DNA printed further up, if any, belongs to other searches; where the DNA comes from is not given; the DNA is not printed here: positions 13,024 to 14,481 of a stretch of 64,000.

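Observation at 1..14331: One-strand 'phosphorolytic' carbohydrate-to-acetyl-phosphate island (glgP, GH130, PMM, PMI, Xfp, AckA, class I FBA, PPK2)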

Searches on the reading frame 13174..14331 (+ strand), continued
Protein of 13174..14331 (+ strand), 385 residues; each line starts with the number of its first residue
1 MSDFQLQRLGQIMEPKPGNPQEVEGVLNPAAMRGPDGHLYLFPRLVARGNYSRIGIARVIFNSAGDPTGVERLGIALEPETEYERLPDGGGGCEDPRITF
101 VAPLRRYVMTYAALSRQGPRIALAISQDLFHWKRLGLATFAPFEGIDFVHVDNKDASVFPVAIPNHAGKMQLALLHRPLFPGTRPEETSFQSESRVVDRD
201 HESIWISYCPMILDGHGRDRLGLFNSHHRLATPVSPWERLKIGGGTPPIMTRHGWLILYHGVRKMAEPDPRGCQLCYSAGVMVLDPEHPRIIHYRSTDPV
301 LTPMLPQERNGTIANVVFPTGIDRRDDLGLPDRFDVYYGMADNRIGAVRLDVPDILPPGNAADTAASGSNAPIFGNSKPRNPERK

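Call 67: get_annotated_region(hit=H1, flank=20000)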
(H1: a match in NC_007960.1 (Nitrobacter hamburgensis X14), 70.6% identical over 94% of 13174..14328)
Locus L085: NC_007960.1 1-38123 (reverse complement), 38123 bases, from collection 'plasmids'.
description: Nitrobacter hamburgensis X14 plasmid 2, complete sequence
organism: Nitrobacter hamburgensis X14 (NCBI taxid 323097)
taxonomy: Bacteria; Pseudomonadota; Alphaproteobacteria; Hyphomicrobiales; Nitrobacteraceae; Nitrobacter; Nitrobacter hamburgensis; Nitrobacter hamburgensis X14
host: -; source: -; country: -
typing (MOB-suite, as given by PLSDB): conjugative; replicon rep_cluster_1954; relaxase MOBP; mating-pair formation MPF_T
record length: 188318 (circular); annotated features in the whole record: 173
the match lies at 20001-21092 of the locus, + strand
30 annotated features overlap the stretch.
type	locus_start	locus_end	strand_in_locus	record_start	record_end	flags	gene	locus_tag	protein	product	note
CDS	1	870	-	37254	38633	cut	-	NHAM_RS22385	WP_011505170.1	copper oxidase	-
CDS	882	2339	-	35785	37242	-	-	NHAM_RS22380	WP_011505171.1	TolC family protein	GO:0055085 - transmembrane transport [Evidence IEA]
CDS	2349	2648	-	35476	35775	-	-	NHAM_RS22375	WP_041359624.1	hypothetical protein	-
CDS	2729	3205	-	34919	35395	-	-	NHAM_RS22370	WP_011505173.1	hypothetical protein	-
CDS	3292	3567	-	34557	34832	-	-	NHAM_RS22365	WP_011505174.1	metal-sensitive transcriptional regulator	-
CDS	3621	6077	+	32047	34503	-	-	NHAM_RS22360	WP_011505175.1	heavy metal translocating P-type ATPase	-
CDS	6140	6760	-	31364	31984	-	-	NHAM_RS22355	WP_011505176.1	class I SAM-dependent methyltransferase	-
CDS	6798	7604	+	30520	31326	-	-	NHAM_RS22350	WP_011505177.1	nucleoside phosphorylase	-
CDS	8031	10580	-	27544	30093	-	mgtA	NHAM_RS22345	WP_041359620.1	magnesium-translocating P-type ATPase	GO:0015693 - magnesium ion transport [Evidence IEA]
CDS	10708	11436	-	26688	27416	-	-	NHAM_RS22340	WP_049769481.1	VIT family protein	-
CDS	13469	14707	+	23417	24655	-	-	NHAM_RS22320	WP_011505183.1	acetate/propionate family kinase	GO:0006083 - acetate metabolic process [Evidence IEA]; GO:0006113 - fermentation [Evidence IEA]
CDS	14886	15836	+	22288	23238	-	glk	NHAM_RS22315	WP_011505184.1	glucokinase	GO:0005975 - carbohydrate metabolic process [Evidence IEA]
CDS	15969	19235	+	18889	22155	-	-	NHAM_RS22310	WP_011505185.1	beta-phosphoglucomutase family hydrolase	-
CDS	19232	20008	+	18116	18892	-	-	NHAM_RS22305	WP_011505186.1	HAD-IIB family hydrolase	GO:0008152 - metabolic process [Evidence IEA]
CDS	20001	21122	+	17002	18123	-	-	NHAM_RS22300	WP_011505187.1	glycosidase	-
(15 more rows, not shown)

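Call 68: get_annotated_region(hit=H2, flank=20000)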
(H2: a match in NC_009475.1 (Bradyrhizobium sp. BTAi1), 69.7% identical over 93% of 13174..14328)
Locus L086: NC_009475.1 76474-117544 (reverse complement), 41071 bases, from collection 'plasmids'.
description: Bradyrhizobium sp. BTAi1 plasmid pBBta01, complete sequence
organism: Bradyrhizobium sp. BTAi1 (NCBI taxid 288000)
taxonomy: Bacteria; Pseudomonadota; Alphaproteobacteria; Hyphomicrobiales; Nitrobacteraceae; Bradyrhizobium; Bradyrhizobium sp. BTAi1
host: -; source: -; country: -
typing (MOB-suite, as given by PLSDB): conjugative; replicon rep_cluster_506; relaxase MOBP; mating-pair formation MPF_T
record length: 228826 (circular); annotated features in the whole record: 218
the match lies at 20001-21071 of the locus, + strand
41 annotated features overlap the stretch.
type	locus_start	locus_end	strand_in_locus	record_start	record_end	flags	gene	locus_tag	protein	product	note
CDS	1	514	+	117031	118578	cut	glgA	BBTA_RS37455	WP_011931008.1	glycogen synthase GlgA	-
CDS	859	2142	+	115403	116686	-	-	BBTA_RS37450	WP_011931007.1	IS701 family transposase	-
CDS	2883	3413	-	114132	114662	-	-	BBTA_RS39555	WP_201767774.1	hypothetical protein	-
CDS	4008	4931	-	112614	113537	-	-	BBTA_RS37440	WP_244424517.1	TIGR00730 family Rossman fold protein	-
CDS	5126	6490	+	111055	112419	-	-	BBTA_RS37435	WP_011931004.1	MBL fold metallo-hydrolase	-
CDS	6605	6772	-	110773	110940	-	-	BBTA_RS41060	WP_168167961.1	hypothetical protein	-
CDS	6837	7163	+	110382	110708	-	-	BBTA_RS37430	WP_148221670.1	hypothetical protein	-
CDS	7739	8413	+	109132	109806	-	-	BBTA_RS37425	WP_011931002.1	hypothetical protein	-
CDS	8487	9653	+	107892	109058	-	-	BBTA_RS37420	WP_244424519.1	OpgC domain-containing protein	-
CDS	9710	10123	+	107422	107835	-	-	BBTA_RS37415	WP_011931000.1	DUF1622 domain-containing protein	-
CDS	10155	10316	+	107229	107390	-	-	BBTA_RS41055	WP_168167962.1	hypothetical protein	-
CDS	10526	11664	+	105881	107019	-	-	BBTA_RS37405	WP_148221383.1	IS3 family transposase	-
CDS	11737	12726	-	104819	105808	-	-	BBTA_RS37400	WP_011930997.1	TorF family putative porin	-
CDS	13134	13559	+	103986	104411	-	-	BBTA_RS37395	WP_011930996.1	helix-turn-helix transcriptional regulator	-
CDS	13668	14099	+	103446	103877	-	-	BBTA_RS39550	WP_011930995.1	helix-turn-helix transcriptional regulator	-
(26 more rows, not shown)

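Call 70: search_protein_families(library=pfam, proteins=[L085:15969-19235:+, L086:21154-23595:+, L085:23786-24265:+, L086:19206-19892:-], max_evalue=0.0001)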
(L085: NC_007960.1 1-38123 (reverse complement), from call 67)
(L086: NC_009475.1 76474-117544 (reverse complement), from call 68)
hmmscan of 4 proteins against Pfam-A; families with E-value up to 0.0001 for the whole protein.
L085:15969-19235:+ (1088 aa): 5 families
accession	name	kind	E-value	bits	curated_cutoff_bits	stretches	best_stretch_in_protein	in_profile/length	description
PF03632.21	Glyco_hydro_65m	-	2.8e-130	435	27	1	575-971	1-370/371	Glycosyl hydrolase family 65 central catalytic domain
PF03636.21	Glyco_hydro_65N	-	1e-67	228.7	26.6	1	261-516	2-233/233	Glycosyl hydrolase family 65, N-terminal domain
PF00702.32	Hydrolase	-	3.5e-22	80.2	26.4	1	12-214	1-189/191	haloacid dehalogenase-like hydrolase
PF13419.12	HAD_2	-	2.3e-13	51.1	23.8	1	15-214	1-170/178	Haloacid dehalogenase-like hydrolase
PF03633.20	Glyco_hydro_65C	-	4.1e-12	46.1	22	1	982-1040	2-58/62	Glycosyl hydrolase family 65, C-terminal domain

L086:21154-23595:+ (813 aa): 5 families
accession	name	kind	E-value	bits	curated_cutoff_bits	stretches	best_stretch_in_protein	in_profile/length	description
PF00122.25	E1-E2_ATPase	-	2.9e-54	183.8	28.1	1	283-459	2-177/181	E1-E2 ATPase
PF00702.32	Hydrolase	-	1.2e-36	127.4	26.4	1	480-694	2-191/191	haloacid dehalogenase-like hydrolase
PF12710.13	HAD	-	1.3e-06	29.4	27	1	612-690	85-188/189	haloacid dehalogenase-like hydrolase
PF00403.32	HMA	-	2.5e-06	28.2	24.8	1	20-66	16-62/62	Heavy-metal-associated domain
PF08282.18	Hydrolase_3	-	6.1e-06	26.6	20.9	0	668-717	197-246/255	haloacid dehalogenase-like hydrolase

L085:23786-24265:+ (159 aa): 1 family
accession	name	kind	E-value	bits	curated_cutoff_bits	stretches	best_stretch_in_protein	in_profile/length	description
PF00300.27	His_Phos_1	-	5.8e-13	49.4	21.7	1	4-99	83-187/194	Histidine phosphatase superfamily (branch 1)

L086:19206-19892:- (228 aa): 1 family
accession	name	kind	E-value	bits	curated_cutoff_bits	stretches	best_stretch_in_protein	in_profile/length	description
PF20334.3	DUF6629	-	2.6e-11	44.1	27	1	1-213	1-197/209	Family of unknown function (DUF6629)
